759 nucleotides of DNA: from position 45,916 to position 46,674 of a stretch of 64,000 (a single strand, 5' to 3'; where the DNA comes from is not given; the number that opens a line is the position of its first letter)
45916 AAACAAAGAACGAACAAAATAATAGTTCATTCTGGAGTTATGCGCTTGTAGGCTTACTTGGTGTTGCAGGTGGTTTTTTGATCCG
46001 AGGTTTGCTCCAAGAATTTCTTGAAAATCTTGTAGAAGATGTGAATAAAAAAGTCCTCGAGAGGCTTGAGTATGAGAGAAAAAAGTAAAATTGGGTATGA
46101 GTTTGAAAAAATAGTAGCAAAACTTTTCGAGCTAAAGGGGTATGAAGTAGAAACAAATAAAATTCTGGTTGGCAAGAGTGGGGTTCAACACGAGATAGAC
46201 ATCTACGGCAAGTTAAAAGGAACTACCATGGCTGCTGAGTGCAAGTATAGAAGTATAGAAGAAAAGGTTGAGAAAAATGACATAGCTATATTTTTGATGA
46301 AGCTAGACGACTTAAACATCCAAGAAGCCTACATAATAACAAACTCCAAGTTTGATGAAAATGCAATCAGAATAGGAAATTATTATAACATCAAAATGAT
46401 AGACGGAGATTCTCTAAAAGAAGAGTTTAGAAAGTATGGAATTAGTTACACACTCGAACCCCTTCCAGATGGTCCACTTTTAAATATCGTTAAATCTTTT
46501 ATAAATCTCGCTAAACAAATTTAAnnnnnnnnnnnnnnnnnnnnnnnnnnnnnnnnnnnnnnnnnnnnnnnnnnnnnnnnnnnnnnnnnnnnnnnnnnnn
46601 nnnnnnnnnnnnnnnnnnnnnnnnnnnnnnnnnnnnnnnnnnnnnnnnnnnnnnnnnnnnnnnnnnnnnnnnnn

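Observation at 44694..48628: Cluster of seven uncharacterised ORFs centred on a stand-alone Mrr-cat PD-(D/E)xK nuclease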

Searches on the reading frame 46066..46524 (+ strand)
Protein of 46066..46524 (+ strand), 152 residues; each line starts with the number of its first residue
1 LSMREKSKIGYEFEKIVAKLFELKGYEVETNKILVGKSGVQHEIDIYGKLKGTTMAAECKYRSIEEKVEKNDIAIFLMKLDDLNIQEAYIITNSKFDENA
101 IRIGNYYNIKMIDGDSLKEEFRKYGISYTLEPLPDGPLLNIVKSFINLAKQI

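Call 3: search_protein_families(library=pfam, proteins=[window:46066-46524:+], max_evalue=1)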
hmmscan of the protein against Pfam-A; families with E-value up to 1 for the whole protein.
window:46066-46524:+ (152 aa): 4 families
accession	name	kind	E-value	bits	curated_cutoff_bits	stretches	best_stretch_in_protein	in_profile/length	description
PF04471.18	Mrr_cat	-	4.6e-12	46.5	21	1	10-119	6-113/115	Restriction endonuclease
PF22722.2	NA-iREase1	-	0.00044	20.7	27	1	13-117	1-104/106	NACHT-associated inactive Restriction Endonuclease 1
PF13156.12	Mrr_cat_2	-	0.0066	16.8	22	1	50-120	40-113/127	Restriction endonuclease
PF03008.20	DUF234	-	0.084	13.7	22.5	1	9-67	32-95/100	Archaea bacterial proteins of unknown function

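Call 4: search_protein_families(library=padloc, proteins=[window:46066-46524:+], max_evalue=1)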
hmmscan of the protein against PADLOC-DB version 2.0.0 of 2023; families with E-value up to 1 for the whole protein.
window:46066-46524:+ (152 aa): 3 families
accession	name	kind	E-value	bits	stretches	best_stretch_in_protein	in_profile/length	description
PDLC00631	ZorD1|ZorD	-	1e-06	24.9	1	10-127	950-1066/1071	"SWI2/SNF2 helicase, Mrr-like nuclease"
PDLC01880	CARF4--CARF_PDDEXK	-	0.00033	18.1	1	27-119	258-353/364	-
PDLC04819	PDC-S02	-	0.0028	15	1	10-117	198-302/334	-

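Call 5: search_protein_families(library=ncbifam, proteins=[window:46066-46524:+], max_evalue=1)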
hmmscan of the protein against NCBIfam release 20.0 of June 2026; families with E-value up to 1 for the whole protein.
window:46066-46524:+ (152 aa): 2 families
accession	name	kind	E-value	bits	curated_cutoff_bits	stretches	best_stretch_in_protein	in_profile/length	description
NF003996.0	PRK05472.2-5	equivalog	0.0029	17.5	138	1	4-83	52-131/209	redox-sensing transcriptional repressor Rex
NF003994.0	PRK05472.2-3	equivalog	0.045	13.1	130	1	4-71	61-128/217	redox-sensing transcriptional repressor Rex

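Call 10: find_homologous_proteins(query=window:46066-46524:+, max_evalue=0.001)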
Query window:46066-46524:+ (152 aa): 5 proteins with E <= 0.001 among 128 candidates.
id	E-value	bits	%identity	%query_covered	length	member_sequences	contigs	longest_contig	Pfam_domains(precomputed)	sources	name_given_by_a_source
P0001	1.0e-90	319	100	99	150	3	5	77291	PF04471.19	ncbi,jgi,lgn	-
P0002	6.3e-81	287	87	99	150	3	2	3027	PF04471.19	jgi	jgi:Holliday junction resolvase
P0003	3.5e-77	275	83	99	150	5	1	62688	PF04471.19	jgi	jgi:restriction endonuclease Mrr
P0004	1.3e-64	234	71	98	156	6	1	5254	PF04471.19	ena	-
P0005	1.4e-61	224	73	96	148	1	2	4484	PF04471.19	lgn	-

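Call 11: find_encoding_contigs(protein=P0003, flank=8000, max_places=3)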
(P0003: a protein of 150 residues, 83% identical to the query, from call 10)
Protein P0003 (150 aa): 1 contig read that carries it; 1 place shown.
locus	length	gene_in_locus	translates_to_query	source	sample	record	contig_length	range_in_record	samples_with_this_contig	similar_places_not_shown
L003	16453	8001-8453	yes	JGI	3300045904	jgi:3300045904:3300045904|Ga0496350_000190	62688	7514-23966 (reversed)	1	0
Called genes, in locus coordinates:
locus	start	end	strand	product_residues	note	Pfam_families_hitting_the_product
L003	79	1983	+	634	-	PF10131:PTPS_related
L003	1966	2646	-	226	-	PF00535:Glycos_transf_2, PF10111:Glyco_tranf_2_2 (weak), PF13641:Glyco_tranf_2_3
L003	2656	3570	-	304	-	-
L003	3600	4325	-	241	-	-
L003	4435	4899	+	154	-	-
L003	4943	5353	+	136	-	PF02996:Prefoldin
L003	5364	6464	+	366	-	PF02881:SRP54_N, PF00448:SRP54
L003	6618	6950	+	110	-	-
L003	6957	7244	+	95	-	-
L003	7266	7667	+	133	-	-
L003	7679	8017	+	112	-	-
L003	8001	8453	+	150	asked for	PF04471:Mrr_cat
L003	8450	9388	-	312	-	-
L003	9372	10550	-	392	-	PF12710:HAD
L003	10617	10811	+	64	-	-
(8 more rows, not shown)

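Call 12: find_encoding_contigs(protein=P0004, flank=8000, max_places=3)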
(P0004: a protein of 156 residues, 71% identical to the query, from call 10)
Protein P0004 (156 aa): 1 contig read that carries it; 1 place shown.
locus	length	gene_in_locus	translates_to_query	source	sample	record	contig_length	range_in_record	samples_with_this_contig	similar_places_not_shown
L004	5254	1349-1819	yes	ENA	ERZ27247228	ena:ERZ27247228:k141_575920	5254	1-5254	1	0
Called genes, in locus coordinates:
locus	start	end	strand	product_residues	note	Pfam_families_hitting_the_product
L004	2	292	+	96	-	?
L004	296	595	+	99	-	-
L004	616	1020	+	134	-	-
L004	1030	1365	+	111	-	-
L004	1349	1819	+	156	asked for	PF04471:Mrr_cat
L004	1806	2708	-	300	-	-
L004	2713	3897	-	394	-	PF12710:HAD (weak)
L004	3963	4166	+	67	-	-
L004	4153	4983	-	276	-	PF01978:TrmB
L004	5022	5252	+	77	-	?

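Call 13: find_encoding_contigs(protein=P0005, flank=8000, max_places=3)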
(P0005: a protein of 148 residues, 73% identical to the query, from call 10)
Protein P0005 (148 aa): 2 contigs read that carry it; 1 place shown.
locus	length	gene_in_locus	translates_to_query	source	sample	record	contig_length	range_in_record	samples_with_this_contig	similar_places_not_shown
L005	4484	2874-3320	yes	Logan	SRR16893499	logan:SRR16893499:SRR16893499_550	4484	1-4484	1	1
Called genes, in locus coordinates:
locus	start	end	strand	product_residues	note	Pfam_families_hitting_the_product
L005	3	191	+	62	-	?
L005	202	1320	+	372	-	PF02881:SRP54_N, PF00448:SRP54, PF07015:VirC1 (faint)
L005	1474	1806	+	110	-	-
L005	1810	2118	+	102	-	-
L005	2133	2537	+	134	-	-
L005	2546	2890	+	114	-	-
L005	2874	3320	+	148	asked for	PF04471:Mrr_cat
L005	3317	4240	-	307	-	-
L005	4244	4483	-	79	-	?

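Call 23: find_related_loci(query=A1, collection=viral_contigs, flank=8000)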
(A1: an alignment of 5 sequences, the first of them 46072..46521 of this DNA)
Query A1 (150 aa) in viral_contigs; peptide patterns used: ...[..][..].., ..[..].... (x = any residue, [..] = any of these).
202 stretches matched a pattern, but none encodes a relative of the query by tblastn (E <= 1e-3).

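Call 80: search_protein_families(library=phrogs, proteins=[window:46072-46524:+], max_evalue=0.01)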
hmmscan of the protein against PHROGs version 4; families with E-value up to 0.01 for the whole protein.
window:46072-46524:+ (150 aa): 2 families
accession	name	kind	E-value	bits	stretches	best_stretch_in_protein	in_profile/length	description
phrog_31260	-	unknown function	1.4e-06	28.5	1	6-115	11-124/365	-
phrog_19856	-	unknown function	5.1e-06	27.3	1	9-120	74-179/192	-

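Call 89: find_homologous_proteins(query=A8, max_evalue=0.001)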
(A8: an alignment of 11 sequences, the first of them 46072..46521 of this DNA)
Query A8 (11 sequences) (150 aa, profile of the alignment): 14 proteins with E <= 0.001 among 2726 candidates.
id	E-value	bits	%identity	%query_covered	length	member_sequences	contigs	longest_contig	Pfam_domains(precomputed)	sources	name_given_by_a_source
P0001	6.5e-63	229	100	100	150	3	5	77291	PF04471.19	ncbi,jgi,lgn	-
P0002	2.5e-62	227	87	100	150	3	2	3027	PF04471.19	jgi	jgi:Holliday junction resolvase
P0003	2.0e-61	224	83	100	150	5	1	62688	PF04471.19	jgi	jgi:restriction endonuclease Mrr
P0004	1.6e-60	221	71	99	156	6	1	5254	PF04471.19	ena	-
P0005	6.7e-59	216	73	97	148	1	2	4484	PF04471.19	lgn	-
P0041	5.6e-52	193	36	96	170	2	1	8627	PF04471.19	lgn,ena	-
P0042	1.5e-51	192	36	96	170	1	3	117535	PF04471.19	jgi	jgi:restriction endonuclease Mrr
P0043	6.3e-44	167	45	81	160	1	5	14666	PF04471.19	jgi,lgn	jgi:restriction endonuclease Mrr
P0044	1.3e-13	69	33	78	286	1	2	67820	PF03477.22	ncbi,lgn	-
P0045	6.2e-12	63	37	76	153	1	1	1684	PF22722.3,PF04471.19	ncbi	-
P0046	7.4e-12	63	34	69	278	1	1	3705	PF04471.19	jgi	jgi:Holliday junction resolvase-like predicted endonuclease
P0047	2.0e-8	52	34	69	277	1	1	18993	PF22357.3,PF03477.22,PF04471.19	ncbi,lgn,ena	-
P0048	8.3e-7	47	33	49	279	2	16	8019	PF22357.3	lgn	-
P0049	7.5e-4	37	22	66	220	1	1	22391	PF04471.19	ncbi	-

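Call 93: search_protein_families(library=pfam, proteins=[L022:11189-11602:+], max_evalue=0.001)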
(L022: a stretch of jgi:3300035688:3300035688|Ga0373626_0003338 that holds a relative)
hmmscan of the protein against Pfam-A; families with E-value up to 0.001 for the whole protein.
L022:11189-11602:+ (138 aa): 0 families

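Call 96: search_solved_structures(query=A8, max_evalue=0.1)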
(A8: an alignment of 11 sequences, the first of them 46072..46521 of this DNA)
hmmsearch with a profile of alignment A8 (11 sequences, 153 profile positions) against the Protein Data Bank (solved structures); distinct sequences matched with E-value up to 0.1: 1.
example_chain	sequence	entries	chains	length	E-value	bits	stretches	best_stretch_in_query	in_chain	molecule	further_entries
1y88_A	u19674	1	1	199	8.2e-13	51.5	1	12-111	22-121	Hypothetical protein AF1548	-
